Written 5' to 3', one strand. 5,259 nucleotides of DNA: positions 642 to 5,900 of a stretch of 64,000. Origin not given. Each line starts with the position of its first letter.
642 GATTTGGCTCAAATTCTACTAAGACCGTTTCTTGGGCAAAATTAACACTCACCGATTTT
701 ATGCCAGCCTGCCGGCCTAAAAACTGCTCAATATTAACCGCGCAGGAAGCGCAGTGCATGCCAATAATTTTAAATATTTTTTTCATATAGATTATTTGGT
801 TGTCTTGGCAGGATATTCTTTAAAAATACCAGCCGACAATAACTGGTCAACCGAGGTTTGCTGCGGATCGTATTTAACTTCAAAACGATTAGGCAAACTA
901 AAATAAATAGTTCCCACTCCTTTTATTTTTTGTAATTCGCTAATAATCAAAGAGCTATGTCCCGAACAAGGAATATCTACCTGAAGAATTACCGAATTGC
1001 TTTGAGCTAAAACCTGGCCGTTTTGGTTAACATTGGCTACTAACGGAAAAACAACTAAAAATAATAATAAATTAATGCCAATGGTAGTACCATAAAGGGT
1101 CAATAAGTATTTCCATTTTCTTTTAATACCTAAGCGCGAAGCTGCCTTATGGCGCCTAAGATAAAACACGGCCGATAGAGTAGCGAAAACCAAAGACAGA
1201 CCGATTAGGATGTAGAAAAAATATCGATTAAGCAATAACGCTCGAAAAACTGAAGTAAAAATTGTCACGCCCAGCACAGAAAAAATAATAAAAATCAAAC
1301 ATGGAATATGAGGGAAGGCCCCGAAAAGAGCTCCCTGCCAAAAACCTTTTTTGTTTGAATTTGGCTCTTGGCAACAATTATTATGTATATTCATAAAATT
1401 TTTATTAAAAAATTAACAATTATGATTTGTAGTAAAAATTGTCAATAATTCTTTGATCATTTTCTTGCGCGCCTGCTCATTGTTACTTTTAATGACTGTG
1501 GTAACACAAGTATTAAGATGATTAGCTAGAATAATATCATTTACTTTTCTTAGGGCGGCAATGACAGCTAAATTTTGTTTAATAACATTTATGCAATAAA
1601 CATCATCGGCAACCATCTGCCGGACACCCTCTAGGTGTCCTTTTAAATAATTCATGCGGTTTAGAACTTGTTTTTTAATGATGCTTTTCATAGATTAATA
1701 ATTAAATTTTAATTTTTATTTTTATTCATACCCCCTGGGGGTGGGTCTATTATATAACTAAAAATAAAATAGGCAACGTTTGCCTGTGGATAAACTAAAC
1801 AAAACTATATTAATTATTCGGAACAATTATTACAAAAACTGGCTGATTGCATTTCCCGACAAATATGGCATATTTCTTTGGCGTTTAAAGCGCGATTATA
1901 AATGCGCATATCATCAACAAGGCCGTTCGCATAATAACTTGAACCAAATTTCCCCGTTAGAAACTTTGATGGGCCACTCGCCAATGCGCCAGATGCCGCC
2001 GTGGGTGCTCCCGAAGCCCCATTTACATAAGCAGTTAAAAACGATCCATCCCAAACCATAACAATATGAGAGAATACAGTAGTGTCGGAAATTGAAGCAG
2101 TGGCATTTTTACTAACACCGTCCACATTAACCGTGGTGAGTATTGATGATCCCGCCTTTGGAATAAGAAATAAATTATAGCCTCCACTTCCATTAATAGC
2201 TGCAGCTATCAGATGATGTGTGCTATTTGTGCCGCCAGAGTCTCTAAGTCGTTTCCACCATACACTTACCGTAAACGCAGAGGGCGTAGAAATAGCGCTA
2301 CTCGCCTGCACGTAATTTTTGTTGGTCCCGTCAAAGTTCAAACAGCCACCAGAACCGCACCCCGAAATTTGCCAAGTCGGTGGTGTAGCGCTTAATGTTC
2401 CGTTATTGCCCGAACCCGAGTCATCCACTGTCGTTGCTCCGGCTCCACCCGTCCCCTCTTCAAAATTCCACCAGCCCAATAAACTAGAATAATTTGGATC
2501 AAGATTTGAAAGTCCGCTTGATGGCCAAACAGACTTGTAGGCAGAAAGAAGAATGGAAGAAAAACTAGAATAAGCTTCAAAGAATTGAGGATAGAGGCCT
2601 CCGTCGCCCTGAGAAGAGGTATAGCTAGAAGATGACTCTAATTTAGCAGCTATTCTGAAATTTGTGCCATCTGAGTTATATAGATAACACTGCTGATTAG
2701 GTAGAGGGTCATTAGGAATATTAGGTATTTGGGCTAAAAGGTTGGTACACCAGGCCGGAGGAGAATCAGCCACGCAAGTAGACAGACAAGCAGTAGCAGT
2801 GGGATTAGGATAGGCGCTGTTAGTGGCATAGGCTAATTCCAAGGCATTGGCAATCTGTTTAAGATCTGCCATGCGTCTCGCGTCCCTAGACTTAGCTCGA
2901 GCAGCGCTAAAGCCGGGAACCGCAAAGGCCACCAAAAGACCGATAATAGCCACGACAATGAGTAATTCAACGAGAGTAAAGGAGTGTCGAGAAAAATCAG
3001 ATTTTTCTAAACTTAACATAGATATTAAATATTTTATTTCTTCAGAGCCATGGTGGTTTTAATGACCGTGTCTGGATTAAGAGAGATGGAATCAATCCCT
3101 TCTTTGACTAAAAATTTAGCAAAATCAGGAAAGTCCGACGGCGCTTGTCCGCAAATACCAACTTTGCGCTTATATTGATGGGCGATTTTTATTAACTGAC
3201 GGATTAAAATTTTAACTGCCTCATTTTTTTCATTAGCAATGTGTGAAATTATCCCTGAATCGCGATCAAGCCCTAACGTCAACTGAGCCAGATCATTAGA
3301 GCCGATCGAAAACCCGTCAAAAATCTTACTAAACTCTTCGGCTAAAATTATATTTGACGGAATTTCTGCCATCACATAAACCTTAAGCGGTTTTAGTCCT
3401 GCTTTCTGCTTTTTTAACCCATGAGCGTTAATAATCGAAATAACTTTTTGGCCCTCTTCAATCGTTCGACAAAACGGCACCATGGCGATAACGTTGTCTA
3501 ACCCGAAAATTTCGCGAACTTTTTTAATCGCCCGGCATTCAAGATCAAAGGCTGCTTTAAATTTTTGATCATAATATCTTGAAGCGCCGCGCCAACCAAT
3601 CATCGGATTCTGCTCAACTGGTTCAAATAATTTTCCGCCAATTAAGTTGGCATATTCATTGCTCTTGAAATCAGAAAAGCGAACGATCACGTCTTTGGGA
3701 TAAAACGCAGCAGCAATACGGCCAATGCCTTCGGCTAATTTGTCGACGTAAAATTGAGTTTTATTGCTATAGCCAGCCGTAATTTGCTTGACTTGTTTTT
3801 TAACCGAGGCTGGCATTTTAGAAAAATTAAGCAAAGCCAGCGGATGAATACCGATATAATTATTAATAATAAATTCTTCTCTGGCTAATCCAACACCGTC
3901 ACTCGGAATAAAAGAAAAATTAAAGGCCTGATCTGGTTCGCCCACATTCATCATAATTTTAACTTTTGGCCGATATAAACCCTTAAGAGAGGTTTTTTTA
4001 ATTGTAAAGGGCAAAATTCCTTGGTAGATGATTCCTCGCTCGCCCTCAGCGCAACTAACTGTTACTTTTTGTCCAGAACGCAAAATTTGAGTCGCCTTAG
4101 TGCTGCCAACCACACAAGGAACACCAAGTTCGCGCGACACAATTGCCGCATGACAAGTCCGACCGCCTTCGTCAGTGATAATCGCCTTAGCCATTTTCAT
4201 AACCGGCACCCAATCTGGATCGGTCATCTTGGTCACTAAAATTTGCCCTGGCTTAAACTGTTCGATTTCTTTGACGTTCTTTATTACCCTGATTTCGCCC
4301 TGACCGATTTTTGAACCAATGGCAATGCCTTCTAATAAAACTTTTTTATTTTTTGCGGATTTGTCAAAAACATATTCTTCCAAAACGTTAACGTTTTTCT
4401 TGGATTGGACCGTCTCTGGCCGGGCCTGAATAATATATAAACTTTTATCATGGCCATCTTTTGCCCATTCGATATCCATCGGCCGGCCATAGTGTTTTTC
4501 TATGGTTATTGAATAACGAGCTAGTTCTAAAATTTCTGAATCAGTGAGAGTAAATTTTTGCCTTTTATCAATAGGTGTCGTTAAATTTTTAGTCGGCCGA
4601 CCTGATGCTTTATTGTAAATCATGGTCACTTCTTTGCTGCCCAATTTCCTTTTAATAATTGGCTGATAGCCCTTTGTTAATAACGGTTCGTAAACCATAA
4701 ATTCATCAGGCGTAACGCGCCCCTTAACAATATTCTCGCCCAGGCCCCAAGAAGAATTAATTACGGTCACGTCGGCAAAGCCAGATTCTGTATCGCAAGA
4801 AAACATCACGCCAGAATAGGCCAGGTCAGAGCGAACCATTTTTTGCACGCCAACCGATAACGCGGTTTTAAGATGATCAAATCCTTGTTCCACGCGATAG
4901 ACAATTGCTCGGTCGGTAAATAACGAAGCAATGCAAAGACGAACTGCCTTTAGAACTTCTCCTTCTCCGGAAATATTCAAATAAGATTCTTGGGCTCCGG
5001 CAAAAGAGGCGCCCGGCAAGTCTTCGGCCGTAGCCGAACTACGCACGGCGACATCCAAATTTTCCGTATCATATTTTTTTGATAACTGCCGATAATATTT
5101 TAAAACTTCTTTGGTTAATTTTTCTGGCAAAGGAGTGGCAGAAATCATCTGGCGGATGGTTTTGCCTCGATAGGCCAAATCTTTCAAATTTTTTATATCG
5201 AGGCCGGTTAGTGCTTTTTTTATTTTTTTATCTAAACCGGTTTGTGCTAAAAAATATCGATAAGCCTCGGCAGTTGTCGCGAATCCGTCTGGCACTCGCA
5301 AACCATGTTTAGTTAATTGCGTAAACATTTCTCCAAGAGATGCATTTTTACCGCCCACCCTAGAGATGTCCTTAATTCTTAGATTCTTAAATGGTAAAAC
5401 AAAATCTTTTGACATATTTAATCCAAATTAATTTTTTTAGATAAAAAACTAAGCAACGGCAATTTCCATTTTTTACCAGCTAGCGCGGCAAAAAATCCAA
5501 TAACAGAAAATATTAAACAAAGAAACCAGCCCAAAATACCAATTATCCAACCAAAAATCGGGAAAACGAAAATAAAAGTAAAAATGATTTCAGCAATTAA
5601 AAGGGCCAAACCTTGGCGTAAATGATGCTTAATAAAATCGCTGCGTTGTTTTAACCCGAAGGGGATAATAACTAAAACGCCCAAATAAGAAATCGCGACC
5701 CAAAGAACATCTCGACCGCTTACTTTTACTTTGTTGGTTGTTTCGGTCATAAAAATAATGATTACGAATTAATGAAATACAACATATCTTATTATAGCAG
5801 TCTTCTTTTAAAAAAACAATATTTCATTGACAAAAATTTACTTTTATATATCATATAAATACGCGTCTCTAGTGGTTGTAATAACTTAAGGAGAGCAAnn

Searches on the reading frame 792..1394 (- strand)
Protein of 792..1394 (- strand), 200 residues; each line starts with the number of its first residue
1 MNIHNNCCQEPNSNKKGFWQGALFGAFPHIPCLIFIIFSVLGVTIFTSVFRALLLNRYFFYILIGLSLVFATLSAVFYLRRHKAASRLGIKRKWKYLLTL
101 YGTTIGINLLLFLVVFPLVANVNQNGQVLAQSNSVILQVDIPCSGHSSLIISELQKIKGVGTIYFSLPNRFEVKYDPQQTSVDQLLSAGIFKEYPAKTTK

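Call 69: search_protein_families(library=pfam, proteins=[window:792-1394:-], max_evalue=0.001)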
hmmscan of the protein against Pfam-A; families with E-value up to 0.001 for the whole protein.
window:792-1394:- (200 aa): 1 family
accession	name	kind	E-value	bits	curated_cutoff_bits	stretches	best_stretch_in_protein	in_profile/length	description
PF17647.6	DUF5518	-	4.3e-05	24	27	1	13-78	44-102/116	Family of unknown function (DUF5518)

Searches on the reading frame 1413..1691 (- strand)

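Call 69: search_protein_families(library=pfam, proteins=[window:1413-1691:-], max_evalue=0.001)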
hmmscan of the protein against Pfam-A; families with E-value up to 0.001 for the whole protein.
window:1413-1691:- (92 aa): 2 families
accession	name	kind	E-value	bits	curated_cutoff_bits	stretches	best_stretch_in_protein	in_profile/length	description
PF02583.22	Trns_repr_metal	-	4.2e-21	75.6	22.8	1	6-86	2-76/78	Metal-sensitive transcriptional repressor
PF15019.11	C9orf72-like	-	2.3e-05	24.6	27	1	47-88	128-168/230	C9orf72-like protein family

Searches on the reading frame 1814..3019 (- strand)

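Call 69: search_protein_families(library=pfam, proteins=[window:1814-3019:-], max_evalue=0.001)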
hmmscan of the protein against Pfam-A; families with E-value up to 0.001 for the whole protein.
window:1814-3019:- (401 aa): 2 families
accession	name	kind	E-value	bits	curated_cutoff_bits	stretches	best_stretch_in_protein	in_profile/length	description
PF13385.13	Laminin_G_3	-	1.9e-21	77.2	27.6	1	233-384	3-151/151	Concanavalin A-like lectin/glucanases superfamily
PF07963.17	N_methyl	-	1.4e-05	24.9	21.2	1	11-33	4-26/27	Prokaryotic N-terminal methylation motif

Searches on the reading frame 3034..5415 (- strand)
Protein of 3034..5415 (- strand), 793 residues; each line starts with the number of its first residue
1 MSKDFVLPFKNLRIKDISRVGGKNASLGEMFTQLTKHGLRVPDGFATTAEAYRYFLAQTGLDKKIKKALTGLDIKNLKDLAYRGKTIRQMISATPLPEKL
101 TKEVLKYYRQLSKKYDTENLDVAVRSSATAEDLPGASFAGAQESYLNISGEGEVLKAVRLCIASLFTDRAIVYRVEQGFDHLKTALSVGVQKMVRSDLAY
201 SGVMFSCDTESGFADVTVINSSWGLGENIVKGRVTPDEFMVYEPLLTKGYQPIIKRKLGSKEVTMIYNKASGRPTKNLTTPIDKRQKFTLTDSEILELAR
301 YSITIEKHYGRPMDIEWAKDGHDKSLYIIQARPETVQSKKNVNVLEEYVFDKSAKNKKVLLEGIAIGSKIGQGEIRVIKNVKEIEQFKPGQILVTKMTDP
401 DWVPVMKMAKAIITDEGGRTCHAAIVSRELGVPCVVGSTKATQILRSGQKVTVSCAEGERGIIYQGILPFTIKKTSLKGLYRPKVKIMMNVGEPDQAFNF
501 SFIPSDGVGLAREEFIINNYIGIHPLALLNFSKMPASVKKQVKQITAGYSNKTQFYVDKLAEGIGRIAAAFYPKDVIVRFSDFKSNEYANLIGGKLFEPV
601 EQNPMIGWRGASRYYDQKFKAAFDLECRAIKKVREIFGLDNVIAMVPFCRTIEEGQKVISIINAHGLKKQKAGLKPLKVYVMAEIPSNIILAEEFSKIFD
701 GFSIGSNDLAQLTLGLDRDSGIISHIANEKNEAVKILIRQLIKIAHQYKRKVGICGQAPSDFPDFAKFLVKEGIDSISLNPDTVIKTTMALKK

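Call 69: search_protein_families(library=pfam, proteins=[window:3034-5415:-], max_evalue=0.001)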
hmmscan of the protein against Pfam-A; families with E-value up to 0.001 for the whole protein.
window:3034-5415:- (793 aa): 3 families
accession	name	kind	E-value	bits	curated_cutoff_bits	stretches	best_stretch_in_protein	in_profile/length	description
PF01326.24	PPDK_N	-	3.9e-124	414.6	27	1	18-343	2-318/328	Pyruvate phosphate dikinase, AMP/ATP-binding domain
PF02896.24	PEP-utilizers_C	-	4.9e-59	200.3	22.8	1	484-792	19-289/293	PEP-utilising enzyme, PEP-binding domain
PF00391.29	PEP-utilizers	-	1.4e-27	95.5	23.1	1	387-458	1-72/72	PEP-utilising enzyme, mobile domain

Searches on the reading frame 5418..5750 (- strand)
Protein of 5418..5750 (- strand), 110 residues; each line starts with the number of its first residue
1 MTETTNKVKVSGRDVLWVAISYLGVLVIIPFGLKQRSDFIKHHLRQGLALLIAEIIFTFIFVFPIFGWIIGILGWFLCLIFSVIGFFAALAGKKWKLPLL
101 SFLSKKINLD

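Call 69: search_protein_families(library=pfam, proteins=[window:5418-5750:-], max_evalue=0.001)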
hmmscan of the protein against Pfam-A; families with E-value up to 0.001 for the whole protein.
window:5418-5750:- (110 aa): 1 family
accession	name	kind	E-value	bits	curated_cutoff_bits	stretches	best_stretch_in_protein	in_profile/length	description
PF09685.15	DUF4870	-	6.8e-05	23.3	25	1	28-99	28-102/107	Domain of unknown function (DUF4870)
